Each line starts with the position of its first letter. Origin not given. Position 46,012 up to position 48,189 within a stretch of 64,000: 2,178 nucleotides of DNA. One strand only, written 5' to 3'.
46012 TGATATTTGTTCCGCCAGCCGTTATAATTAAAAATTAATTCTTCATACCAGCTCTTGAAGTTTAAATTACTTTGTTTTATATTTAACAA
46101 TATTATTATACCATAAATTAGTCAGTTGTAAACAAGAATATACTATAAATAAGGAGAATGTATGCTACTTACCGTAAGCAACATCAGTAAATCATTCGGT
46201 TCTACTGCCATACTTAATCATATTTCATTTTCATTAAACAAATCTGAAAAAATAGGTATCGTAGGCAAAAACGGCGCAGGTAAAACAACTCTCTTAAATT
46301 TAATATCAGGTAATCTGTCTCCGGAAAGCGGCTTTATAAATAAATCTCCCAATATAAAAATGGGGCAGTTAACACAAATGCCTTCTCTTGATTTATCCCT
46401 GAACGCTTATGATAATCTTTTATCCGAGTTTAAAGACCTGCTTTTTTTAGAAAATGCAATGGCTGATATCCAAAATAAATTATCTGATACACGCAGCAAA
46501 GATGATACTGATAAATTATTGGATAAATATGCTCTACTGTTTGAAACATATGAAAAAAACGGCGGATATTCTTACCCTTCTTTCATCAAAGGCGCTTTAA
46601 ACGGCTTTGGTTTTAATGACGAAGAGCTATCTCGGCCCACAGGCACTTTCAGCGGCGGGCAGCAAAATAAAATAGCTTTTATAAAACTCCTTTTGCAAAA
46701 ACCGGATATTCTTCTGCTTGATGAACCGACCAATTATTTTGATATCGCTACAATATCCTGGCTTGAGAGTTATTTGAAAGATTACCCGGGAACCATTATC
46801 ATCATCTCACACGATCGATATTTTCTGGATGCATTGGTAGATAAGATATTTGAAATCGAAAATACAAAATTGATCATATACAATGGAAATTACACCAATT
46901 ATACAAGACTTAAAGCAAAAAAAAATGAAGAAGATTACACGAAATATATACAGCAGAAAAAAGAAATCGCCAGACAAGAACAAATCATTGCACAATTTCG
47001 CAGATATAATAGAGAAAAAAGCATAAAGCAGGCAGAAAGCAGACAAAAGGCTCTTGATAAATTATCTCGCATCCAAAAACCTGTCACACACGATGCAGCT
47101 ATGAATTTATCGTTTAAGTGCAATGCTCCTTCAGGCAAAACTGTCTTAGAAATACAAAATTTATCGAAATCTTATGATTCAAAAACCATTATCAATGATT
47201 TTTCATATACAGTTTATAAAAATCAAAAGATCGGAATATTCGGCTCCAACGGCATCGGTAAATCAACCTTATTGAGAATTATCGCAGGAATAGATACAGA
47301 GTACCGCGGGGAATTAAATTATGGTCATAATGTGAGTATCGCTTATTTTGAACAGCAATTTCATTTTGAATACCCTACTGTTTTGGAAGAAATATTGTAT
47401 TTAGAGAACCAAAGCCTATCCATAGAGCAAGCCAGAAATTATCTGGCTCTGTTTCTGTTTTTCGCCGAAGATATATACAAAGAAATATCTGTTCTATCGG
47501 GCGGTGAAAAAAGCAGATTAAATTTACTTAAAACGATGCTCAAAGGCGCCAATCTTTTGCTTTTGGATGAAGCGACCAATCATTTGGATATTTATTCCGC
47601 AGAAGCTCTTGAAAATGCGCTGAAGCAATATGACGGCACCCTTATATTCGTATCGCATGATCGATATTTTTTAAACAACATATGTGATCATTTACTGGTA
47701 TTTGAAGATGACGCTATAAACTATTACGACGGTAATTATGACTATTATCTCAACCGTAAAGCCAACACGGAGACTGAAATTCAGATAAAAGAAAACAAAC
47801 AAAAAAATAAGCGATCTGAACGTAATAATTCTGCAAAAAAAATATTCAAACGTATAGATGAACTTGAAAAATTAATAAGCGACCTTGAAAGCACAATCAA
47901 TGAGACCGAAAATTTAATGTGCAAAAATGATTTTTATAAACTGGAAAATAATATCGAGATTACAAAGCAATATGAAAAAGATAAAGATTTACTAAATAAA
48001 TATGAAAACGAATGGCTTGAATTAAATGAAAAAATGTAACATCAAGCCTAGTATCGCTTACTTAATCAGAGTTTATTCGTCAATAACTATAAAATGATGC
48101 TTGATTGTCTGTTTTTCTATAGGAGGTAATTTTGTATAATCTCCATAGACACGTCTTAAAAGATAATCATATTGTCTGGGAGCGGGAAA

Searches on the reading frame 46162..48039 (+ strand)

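Call 87: search_protein_families(library=pfam, proteins=[window:46162-48039:+], max_evalue=0.00001)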
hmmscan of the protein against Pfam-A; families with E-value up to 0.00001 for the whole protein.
window:46162-48039:+ (625 aa): 5 families
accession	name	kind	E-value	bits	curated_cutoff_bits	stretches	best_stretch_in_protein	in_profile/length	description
PF00005.33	ABC_tran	-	7.8e-49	166.2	25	2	18-191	1-137/137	ABC transporter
PF12848.13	ABC_tran_Xtn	-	3.2e-20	72.4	25.9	1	230-314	1-83/85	ABC transporter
PF13304.12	AAA_21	-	6.2e-10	40.1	27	0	107-222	209-303/304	AAA domain, putative AbiEii toxin, Type IV TA system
PF02463.25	SMC_N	-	6.3e-07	29.5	40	0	442-511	134-209/220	RecF/RecN/SMC N terminal domain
PF16326.10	ABC_tran_CTD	-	2.7e-06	27.9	32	1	563-623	8-69/69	ABC transporter C-terminal domain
